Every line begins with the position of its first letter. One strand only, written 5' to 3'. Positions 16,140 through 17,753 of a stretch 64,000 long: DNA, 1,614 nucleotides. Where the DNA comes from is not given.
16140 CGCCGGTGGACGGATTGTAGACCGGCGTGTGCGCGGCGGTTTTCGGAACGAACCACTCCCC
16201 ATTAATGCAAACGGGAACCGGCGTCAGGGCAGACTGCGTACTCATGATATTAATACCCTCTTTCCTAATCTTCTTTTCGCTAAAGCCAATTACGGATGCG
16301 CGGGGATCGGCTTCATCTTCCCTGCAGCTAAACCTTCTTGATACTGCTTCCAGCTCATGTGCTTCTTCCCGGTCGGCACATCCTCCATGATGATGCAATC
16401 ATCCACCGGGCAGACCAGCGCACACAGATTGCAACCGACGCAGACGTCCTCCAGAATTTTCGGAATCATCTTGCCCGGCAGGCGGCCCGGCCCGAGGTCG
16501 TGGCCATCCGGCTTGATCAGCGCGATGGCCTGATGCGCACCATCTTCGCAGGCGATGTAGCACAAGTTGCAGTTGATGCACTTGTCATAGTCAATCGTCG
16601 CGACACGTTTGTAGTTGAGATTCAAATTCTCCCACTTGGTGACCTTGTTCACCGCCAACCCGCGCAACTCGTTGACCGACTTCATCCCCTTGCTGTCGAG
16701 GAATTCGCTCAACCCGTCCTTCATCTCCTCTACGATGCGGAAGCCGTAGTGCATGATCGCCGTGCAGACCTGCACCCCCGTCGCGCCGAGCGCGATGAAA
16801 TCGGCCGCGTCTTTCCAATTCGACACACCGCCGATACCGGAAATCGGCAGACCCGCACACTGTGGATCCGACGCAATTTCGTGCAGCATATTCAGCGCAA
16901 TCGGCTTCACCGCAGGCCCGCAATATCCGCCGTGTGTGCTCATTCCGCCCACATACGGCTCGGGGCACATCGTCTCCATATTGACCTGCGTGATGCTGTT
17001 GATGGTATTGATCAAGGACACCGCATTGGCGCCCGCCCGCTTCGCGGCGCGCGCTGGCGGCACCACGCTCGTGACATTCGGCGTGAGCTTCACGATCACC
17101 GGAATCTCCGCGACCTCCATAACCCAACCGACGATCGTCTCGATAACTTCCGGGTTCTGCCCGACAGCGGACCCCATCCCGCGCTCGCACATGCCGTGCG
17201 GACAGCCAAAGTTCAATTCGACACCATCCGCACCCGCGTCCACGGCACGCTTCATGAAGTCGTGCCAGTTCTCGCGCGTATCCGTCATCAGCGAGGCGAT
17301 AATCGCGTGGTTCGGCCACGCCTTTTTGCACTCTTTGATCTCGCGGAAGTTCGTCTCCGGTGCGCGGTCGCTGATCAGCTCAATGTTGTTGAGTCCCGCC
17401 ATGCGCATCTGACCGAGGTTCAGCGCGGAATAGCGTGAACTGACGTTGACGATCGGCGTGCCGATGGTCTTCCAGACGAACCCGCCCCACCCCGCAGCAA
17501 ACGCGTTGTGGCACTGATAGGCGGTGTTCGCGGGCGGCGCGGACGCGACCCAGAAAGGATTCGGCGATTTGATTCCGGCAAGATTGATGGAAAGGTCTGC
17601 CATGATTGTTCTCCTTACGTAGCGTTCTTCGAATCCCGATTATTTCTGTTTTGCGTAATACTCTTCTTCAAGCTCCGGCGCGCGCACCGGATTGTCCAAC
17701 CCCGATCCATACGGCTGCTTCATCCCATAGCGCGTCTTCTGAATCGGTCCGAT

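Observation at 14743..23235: Lower half of reductive pyrimidine catabolism clustered with alanine dehydrogenase, but no dihydropyrimidinase or beta-ureidopropionase gene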

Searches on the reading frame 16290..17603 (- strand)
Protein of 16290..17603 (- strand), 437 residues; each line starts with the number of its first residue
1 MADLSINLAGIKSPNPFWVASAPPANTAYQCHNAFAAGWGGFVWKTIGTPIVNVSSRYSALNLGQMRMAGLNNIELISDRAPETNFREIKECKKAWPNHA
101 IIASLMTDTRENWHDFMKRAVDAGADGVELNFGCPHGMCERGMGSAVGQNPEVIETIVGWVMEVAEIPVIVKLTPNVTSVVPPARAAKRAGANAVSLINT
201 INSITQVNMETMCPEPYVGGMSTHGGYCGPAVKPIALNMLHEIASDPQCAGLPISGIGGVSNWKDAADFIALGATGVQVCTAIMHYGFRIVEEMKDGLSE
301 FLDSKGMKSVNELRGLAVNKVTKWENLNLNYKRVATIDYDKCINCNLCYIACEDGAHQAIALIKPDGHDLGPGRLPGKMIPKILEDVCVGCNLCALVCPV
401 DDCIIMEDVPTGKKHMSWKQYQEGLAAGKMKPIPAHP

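Call 3: search_protein_families(library=pfam, proteins=[window:16290-17603:-])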
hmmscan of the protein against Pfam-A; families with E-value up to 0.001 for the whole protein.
window:16290-17603:- (437 aa): 12 families
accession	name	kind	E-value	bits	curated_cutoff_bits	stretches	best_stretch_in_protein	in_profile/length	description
PF01180.27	DHO_dh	-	8.6e-34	117.5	27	1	4-302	2-291/291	Dihydroorotate dehydrogenase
PF14697.11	Fer4_21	-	1.1e-16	61.2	35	1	335-406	1-59/59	4Fe-4S dicluster domain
PF00037.32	Fer4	-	5.2e-10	39.1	21.1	2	336-356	2-22/24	4Fe-4S binding domain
PF01207.24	Dus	-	8.2e-10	38.7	20.4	1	99-174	54-130/311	Dihydrouridine synthase (Dus)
PF12838.12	Fer4_7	-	6e-09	36.7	27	1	341-401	1-51/52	4Fe-4S dicluster domain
PF12837.12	Fer4_6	-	3.5e-07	30.3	25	1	334-356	1-23/24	4Fe-4S binding domain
PF12797.12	Fer4_2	-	7.4e-07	29.2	24.5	0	381-400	3-22/22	4Fe-4S binding domain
PF13237.11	Fer4_10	-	1e-06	29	25.5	0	382-408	3-29/53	4Fe-4S dicluster domain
PF12800.12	Fer4_4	-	5.3e-05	23.7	24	0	386-400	2-16/17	4Fe-4S binding domain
PF13534.11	Fer4_17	-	0.00043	21.2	22.2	0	337-355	41-59/61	4Fe-4S dicluster domain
PF03060.21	NMO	-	0.00043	20.2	28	1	151-284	91-226/331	Nitronate monooxygenase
PF13187.11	Fer4_9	-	0.00097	19.6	27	0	341-400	1-49/52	4Fe-4S dicluster domain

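Call 4: search_protein_families(library=ncbifam, proteins=[window:16290-17603:-])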
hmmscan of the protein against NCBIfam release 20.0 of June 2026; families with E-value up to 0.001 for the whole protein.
window:16290-17603:- (437 aa): 37 families (the best 25 are shown)
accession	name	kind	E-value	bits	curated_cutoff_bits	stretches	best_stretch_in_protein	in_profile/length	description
NF006183.0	PRK08318.1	equivalog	5.2e-193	641.6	335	1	1-423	1-415/422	NAD-dependent dihydropyrimidine dehydrogenase subunit PreA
NF005574.0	PRK07259.1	equivalog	1e-56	192.1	269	1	2-317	3-302/304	dihydroorotate dehydrogenase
TIGR01037.2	pyrD_sub1_fam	subfamily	2.7e-51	174.4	270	1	4-317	1-299/300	dihydroorotate dehydrogenase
NF041011.1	dihydoor_dh_Arch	equivalog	8.1e-38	130.1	330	1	8-318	3-288/289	dihydroorotate dehydrogenase PyrD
NF005741.0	PRK07565.1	subfamily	5.6e-28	98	303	1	1-320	1-309/335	dihydroorotate dehydrogenase-like protein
NF002702.0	PRK02506.1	equivalog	6.2e-23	81.4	301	1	2-315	2-307/313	dihydroorotate oxidase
NF003645.0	PRK05286.1-2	equivalog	8.7e-15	54.4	366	1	165-320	209-357/359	quinone-dependent dihydroorotate dehydrogenase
NF003652.0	PRK05286.2-5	equivalog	3.7e-13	49.4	267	1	106-310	153-352/353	quinone-dependent dihydroorotate dehydrogenase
NF003651.0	PRK05286.2-4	equivalog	1.3e-12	47.1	448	1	104-317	163-375/377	quinone-dependent dihydroorotate dehydrogenase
TIGR00737.1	nifR3_yhdG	equivalog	4e-12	46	293.3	1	67-197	31-166/319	tRNA dihydrouridine synthase DusB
TIGR01036.1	pyrD_sub2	equivalog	1e-11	44.3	200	1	164-315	208-352/356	dihydroorotate dehydrogenase (quinone)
TIGR01944.1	rnfB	subfamily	2.9e-11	43.3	68.7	1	378-426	135-182/190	RnfABCDGE type electron transport complex subunit B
NF003648.0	PRK05286.2-1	equivalog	4.1e-11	42.4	433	1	149-317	191-355/360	quinone-dependent dihydroorotate dehydrogenase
NF003650.0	PRK05286.2-3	equivalog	3.7e-10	39.3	477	1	165-316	236-387/393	quinone-dependent dihydroorotate dehydrogenase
NF003649.0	PRK05286.2-2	equivalog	6.1e-10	38.6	505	1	149-315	191-347/351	quinone-dependent dihydroorotate dehydrogenase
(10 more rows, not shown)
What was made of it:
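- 16290..17603 (-): PreA / PydA2, the FMN- and 2x[4Fe-4S]-containing catalytic subunit of dihydropyrimidine dehydrogenase. NF006183 equivalog, 641.6 bits against a cut-off of 335 (call 4).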

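Call 10: find_related_loci(query=window:16290-17603:-, collection=genome_contigs, flank=10000)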
Query window:16290-17603:- (437 aa) in genome_contigs; peptide patterns used: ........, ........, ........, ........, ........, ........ (x = any residue, [..] = any of these).
262 stretches matched a pattern; 59 encode a relative of the query (tblastn E <= 1e-3); 59 distinct loci.
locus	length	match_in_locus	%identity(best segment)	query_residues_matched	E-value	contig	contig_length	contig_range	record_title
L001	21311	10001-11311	96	1-437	0e+0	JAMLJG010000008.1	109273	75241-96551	MAG: Kiritimatiellia bacterium isolate ACE_NR_VERR3 ACE_NR_VERR3_8, whole genome shotgun sequence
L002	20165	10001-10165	43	334-401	1e-7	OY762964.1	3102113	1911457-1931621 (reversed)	MAG: Candidatus Cloacimonadales bacterium isolate 57ec6573-a0d6-49b6-aec6-ad859c22534b genome assembly, chromosome: 1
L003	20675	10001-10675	38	243-408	2e-7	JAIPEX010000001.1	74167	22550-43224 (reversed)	MAG: Halanaerobiales bacterium isolate Tobar18m-G9 Tobar18m-C47, whole genome shotgun sequence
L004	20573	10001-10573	30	284-408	3e-7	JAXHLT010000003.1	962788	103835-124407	MAG: Halanaerobiales bacterium isolate Salar_de_Ascotan_soil_MAG_ASO31 contig_606_polypolish, whole genome shotgun seque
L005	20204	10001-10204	38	314-401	2e-7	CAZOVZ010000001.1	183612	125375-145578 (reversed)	MAG TPA_asm: uncultured Candidatus Cloacimonadota bacterium isolate SRP192927_co6_670 genome assembly, contig: NODE_28_l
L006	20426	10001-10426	33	319-408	3e-7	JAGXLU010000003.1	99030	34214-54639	MAG: Halanaerobiales bacterium isolate GSL_CB2_7 NODE_8_length_99030_cov_16.9051, whole genome shotgun sequence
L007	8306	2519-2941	36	318-408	5e-7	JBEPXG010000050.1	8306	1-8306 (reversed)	MAG: Halanaerobiales bacterium isolate 02_S197.concoct.042 NODE_3644_length_8306_cov_1.615234, whole genome shotgun sequ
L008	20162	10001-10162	39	334-400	4e-7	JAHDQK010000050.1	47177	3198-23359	MAG: Candidatus Cloacimonadota bacterium isolate SM3-B16.2 k141_35502, whole genome shotgun sequence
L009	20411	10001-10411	35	324-408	4e-7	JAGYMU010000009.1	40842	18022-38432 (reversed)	MAG: Halanaerobiales bacterium isolate M55B127 9, whole genome shotgun sequence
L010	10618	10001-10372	41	314-408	5e-7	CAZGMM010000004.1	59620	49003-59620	MAG TPA_asm: uncultured Halanaerobiales bacterium isolate binchicken_co77_74 genome assembly, contig: NODE_562_length_59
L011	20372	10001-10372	41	314-408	5e-7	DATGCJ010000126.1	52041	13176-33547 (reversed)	MAG TPA_asm: Halanaerobiales bacterium isolate SMAG_U9645 k141_149365, whole genome shotgun sequence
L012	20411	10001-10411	36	318-408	8e-7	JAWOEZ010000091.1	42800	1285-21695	MAG: Halanaerobiales bacterium isolate BLK6-1.bin.131 k191_1760237, whole genome shotgun sequence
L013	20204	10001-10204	40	314-401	7e-7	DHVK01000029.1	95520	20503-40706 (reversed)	MAG TPA_asm: Cloacimonetes bacterium UBA5210 UBA5210_contig_8238, whole genome shotgun sequence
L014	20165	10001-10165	43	334-401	5e-7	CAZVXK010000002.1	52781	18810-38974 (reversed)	MAG TPA_asm: uncultured Candidatus Cloacimonadota bacterium isolate SRP098346_co1_217 genome assembly, contig: NODE_271_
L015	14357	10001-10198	33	338-418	1e-6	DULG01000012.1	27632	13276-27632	MAG TPA_asm: Clostridia bacterium isolate AS04akNAM_103 4932_AS04, whole genome shotgun sequence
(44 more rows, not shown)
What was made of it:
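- The one full-length relative among reference genomes is the Kiritimatiellia MAG locus L001 (PreA 96% identical; call 10).
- Tried and rejected: A genome_contigs scan with the single PreA protein returned one real relative (L001) and 58 ferredoxin-domain matches (call 10).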

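Call 13: find_homologous_proteins(query=window:16290-17603:-, max_evalue=1e-50)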
Query window:16290-17603:- (437 aa): 8000 proteins with E <= 1e-50 among 8000 candidates; the best 120 are listed.
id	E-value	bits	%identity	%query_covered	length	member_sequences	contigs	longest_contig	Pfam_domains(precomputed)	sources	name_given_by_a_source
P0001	2.8e-294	994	96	100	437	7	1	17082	PF14697.12,PF12797.13,PF12837.13,PF00037.33,PF01180.28,PF12838.13,PF13237.12,PF01207.24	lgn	-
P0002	9.1e-249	844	82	100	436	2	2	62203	PF14697.12,PF12797.13,PF12837.13,PF00037.33,PF01180.28,PF12838.13,PF13237.12,PF01207.24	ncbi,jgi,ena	-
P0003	1.1e-248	843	82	100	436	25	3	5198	PF14697.12,PF12797.13,PF12837.13,PF00037.33,PF01180.28,PF12838.13,PF13237.12,PF01207.24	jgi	-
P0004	1.6e-248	843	82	100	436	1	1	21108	PF14697.12,PF12797.13,PF12837.13,PF00037.33,PF01180.28,PF12838.13,PF13237.12,PF13187.12,PF01207.24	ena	-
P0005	2.3e-248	842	82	100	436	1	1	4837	PF14697.12,PF12797.13,PF12837.13,PF00037.33,PF01180.28,PF12838.13,PF13237.12,PF13183.12,PF01207.24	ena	-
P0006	2.5e-247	839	81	100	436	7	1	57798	PF14697.12,PF12797.13,PF12837.13,PF00037.33,PF01180.28,PF12838.13,PF13237.12,PF13187.12,PF01207.24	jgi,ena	jgi:dihydropyrimidine dehydrogenase (NAD+) subunit PreA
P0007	1.4e-246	837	81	100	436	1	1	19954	PF14697.12,PF12797.13,PF12837.13,PF00037.33,PF01180.28,PF12838.13,PF13237.12,PF01207.24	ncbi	-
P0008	7.3e-246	834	80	100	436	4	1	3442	PF14697.12,PF12797.13,PF12837.13,PF00037.33,PF01180.28,PF12838.13,PF13237.12,PF01207.24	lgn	-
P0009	1.2e-245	834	81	100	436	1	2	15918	PF14697.12,PF17179.10,PF12797.13,PF12837.13,PF00037.33,PF01180.28,PF12838.13,PF13237.12,PF13187.12,PF01207.24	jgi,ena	-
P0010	3.4e-245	832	81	100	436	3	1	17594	PF14697.12,PF12797.13,PF12837.13,PF00037.33,PF01180.28,PF12838.13,PF13237.12,PF13187.12,PF01207.24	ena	-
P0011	3.7e-245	832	80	100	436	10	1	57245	PF14697.12,PF12797.13,PF12837.13,PF00037.33,PF01180.28,PF12838.13,PF13237.12,PF01207.24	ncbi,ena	-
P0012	3.8e-245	832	81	100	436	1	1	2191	PF14697.12,PF12797.13,PF12837.13,PF00037.33,PF01180.28,PF12838.13,PF13237.12,PF13187.12,PF01207.24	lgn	-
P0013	1.1e-244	830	80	100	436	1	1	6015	PF14697.12,PF12797.13,PF12837.13,PF00037.33,PF01180.28,PF12838.13,PF13237.12,PF01207.24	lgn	-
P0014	2.5e-244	829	81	100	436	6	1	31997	PF14697.12,PF12797.13,PF12837.13,PF00037.33,PF01180.28,PF12838.13,PF13237.12,PF13187.12,PF01207.24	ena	-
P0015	1.0e-243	827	80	100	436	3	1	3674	PF14697.12,PF12797.13,PF12837.13,PF00037.33,PF01180.28,PF12838.13,PF13237.12,PF01207.24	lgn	-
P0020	2.5e-242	823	80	100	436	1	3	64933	PF14697.12,PF12797.13,PF12837.13,PF00037.33,PF01180.28,PF12838.13,PF13187.12,PF01207.24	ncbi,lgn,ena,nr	ncbi:MAG TPA: NAD-dependent dihydropyrimidine dehydrogenase subunit PreA [Kiritimatiellia bacterium]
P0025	1.3e-241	820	79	100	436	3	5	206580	PF14697.12,PF12797.13,PF12837.13,PF00037.33,PF01180.28,PF12838.13,PF13237.12,PF01207.24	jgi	-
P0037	3.9e-240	815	79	100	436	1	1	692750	PF14697.12,PF12797.13,PF12837.13,PF00037.33,PF01180.28,PF12838.13,PF13237.12,PF13187.12,PF01207.24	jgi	-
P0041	5.0e-240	815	78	100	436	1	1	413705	PF14697.12,PF12797.13,PF12837.13,PF00037.33,PF01180.28,PF12838.13,PF13237.12,PF01207.24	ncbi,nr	ncbi:MAG: NAD-dependent dihydropyrimidine dehydrogenase subunit PreA [Lentisphaerae bacterium]|nr:NA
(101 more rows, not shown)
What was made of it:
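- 16290..17603 (-): 75-96% identical to PreA of Kiritimatiellia, Lentisphaerae and Verrucomicrobia MAGs (call 13).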

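Call 14: find_encoding_contigs(protein=P0041, flank=10000, max_places=2)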
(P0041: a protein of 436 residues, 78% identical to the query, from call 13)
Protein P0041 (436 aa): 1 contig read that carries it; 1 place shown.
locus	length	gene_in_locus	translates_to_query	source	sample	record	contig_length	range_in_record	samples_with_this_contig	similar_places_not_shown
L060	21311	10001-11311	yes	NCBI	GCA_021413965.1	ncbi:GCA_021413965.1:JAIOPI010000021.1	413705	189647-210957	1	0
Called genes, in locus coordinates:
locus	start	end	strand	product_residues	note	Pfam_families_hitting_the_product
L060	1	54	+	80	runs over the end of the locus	PF09360:zf-CDGSH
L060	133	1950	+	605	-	-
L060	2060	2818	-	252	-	-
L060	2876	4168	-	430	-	PF04389:Peptidase_M28, PF01546:Peptidase_M20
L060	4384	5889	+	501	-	PF02133:Transp_cyt_pur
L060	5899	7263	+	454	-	PF00202:Aminotran_3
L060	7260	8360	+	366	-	PF05222:AlaDh_PNT_N, PF01262:AlaDh_PNT_C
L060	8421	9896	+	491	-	PF14691:Fer4_20, PF00070:Pyr_redox (faint), PF00890:FAD_binding_2 (faint), PF01266:DAO (weak), PF03486:HI0933_like (weak), PF07992:Pyr_redox_2, PF12831:FAD_oxidored (weak), PF13450:NAD_binding_8, +1 more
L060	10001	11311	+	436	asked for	PF01180:DHO_dh, PF01207:Dus, PF12837:Fer4_6 (faint), PF00037:Fer4 (faint), PF12797:Fer4_2 (faint), PF12838:Fer4_7, PF13237:Fer4_10 (faint), PF14697:Fer4_21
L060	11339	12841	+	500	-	PF00171:Aldedh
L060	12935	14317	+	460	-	PF07969:Amidohydro_3 (weak), PF01979:Amidohydro_1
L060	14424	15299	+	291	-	PF13714:PEP_mutase, PF00463:ICL (weak)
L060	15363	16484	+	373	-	PF00285:Citrate_synt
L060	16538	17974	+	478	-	PF03972:MmgE_PrpD_N, PF19305:MmgE_PrpD_C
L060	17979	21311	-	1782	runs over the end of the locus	PF18657:YDG, PF03160:Calx-beta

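Call 15: find_encoding_contigs(protein=P0037, flank=10000, max_places=2)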
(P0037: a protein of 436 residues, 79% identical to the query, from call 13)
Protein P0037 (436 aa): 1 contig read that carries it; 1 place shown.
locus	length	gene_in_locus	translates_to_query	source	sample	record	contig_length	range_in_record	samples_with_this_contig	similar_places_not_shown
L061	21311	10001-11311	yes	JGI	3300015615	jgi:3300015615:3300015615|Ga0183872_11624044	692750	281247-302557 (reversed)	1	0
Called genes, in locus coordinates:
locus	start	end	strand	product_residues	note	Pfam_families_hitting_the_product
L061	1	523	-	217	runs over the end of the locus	PF00072:Response_reg, PF00196:GerE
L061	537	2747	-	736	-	PF00672:HAMP, PF00989:PAS, PF08448:PAS_4, PF00989:PAS, PF08448:PAS_4, PF08447:PAS_3, PF13426:PAS_9, PF07730:HisKA_3, +3 more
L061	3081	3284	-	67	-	-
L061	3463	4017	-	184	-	PF28549:NDPSase_N (faint), PF00293:NUDIX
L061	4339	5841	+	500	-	PF02133:Transp_cyt_pur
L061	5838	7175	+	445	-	PF00202:Aminotran_3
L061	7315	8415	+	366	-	PF05222:AlaDh_PNT_N, PF01262:AlaDh_PNT_C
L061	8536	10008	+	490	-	PF14691:Fer4_20, PF00070:Pyr_redox (faint), PF07992:Pyr_redox_2, PF13450:NAD_binding_8 (weak), PF13738:Pyr_redox_3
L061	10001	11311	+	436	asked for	PF01180:DHO_dh, PF01207:Dus, PF12837:Fer4_6 (faint), PF13187:Fer4_9 (faint), PF00037:Fer4 (faint), PF12797:Fer4_2 (faint), PF12838:Fer4_7, PF14697:Fer4_21, +1 more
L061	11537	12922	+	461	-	PF00171:Aldedh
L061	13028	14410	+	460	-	PF07969:Amidohydro_3 (weak), PF01979:Amidohydro_1, PF07969:Amidohydro_3 (weak)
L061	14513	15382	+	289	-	PF13714:PEP_mutase, PF00463:ICL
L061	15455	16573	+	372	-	PF00285:Citrate_synt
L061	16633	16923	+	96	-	PF04365:BrnT_toxin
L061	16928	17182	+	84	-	-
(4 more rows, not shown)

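Call 18: find_encoding_contigs(protein=P0002, flank=10000, max_places=2)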
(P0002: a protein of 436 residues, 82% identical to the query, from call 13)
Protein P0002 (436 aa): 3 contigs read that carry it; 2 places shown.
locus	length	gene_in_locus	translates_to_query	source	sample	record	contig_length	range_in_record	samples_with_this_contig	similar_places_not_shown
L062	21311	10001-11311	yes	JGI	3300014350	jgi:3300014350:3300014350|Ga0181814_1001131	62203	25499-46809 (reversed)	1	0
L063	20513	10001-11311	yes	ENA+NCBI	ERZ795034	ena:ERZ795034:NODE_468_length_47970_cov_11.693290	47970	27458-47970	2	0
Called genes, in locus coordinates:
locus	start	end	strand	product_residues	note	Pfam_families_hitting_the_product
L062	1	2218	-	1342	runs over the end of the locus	PF17829:GH115_C, PF00128:Alpha-amylase, PF13205:Big_5, PF17957:Big_7 (weak), PF11721:Malectin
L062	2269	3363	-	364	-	PF22700:MVD-like_N, PF00288:GHMP_kinases_N, PF18376:MDD_C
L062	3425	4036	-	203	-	-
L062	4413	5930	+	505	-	PF02133:Transp_cyt_pur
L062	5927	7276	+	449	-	PF00202:Aminotran_3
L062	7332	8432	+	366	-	PF05222:AlaDh_PNT_N, PF01262:AlaDh_PNT_C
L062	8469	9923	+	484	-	PF14691:Fer4_20, PF00070:Pyr_redox (faint), PF00890:FAD_binding_2 (weak), PF01266:DAO, PF03486:HI0933_like (weak), PF07992:Pyr_redox_2, PF12831:FAD_oxidored (weak), PF13450:NAD_binding_8, +1 more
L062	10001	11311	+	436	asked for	PF01180:DHO_dh, PF01207:Dus, PF00037:Fer4 (faint), PF12797:Fer4_2 (faint), PF12837:Fer4_6 (weak), PF12838:Fer4_7, PF13237:Fer4_10 (faint), PF14697:Fer4_21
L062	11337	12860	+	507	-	PF00171:Aldedh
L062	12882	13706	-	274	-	PF03446:NAD_binding_2, PF14833:NAD_binding_11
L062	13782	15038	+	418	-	PF00070:Pyr_redox (faint), PF01266:DAO, PF01494:FAD_binding_3 (weak), PF07992:Pyr_redox_2 (faint)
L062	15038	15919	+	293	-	PF00535:Glycos_transf_2, PF13641:Glyco_tranf_2_3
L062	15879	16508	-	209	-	PF01625:PMSR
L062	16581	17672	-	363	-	PF01018:GTP1_OBG, PF01926:MMR_HSR1, PF02421:FeoB_N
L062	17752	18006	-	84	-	PF01016:Ribosomal_L27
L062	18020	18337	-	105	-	PF00829:Ribosomal_L21p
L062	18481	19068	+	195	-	-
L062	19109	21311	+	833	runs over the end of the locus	PF01624:MutS_I, PF05188:MutS_II, PF05192:MutS_III, PF05190:MutS_IV, PF00488:MutS_V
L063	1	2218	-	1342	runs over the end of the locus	PF17829:GH115_C, PF00128:Alpha-amylase, PF13205:Big_5, PF17957:Big_7 (weak), PF11721:Malectin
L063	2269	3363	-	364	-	PF22700:MVD-like_N, PF00288:GHMP_kinases_N, PF18376:MDD_C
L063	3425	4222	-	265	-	-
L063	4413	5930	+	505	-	PF02133:Transp_cyt_pur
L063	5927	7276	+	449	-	PF00202:Aminotran_3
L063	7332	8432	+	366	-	PF05222:AlaDh_PNT_N, PF01262:AlaDh_PNT_C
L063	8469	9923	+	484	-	PF14691:Fer4_20, PF00070:Pyr_redox (faint), PF00890:FAD_binding_2 (weak), PF01266:DAO, PF03486:HI0933_like (weak), PF07992:Pyr_redox_2, PF12831:FAD_oxidored (weak), PF13450:NAD_binding_8, +1 more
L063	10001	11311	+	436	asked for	PF01180:DHO_dh, PF01207:Dus, PF00037:Fer4 (faint), PF12797:Fer4_2 (faint), PF12837:Fer4_6 (weak), PF12838:Fer4_7, PF13237:Fer4_10 (faint), PF14697:Fer4_21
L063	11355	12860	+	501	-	PF00171:Aldedh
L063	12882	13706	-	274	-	PF03446:NAD_binding_2, PF14833:NAD_binding_11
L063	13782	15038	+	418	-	PF00070:Pyr_redox (faint), PF01266:DAO, PF01494:FAD_binding_3 (weak), PF07992:Pyr_redox_2 (faint)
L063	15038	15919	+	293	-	PF00535:Glycos_transf_2, PF13641:Glyco_tranf_2_3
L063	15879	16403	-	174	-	PF01625:PMSR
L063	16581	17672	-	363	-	PF01018:GTP1_OBG, PF01926:MMR_HSR1, PF02421:FeoB_N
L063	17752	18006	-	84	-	PF01016:Ribosomal_L27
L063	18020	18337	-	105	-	PF00829:Ribosomal_L21p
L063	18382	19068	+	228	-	-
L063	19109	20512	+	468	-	?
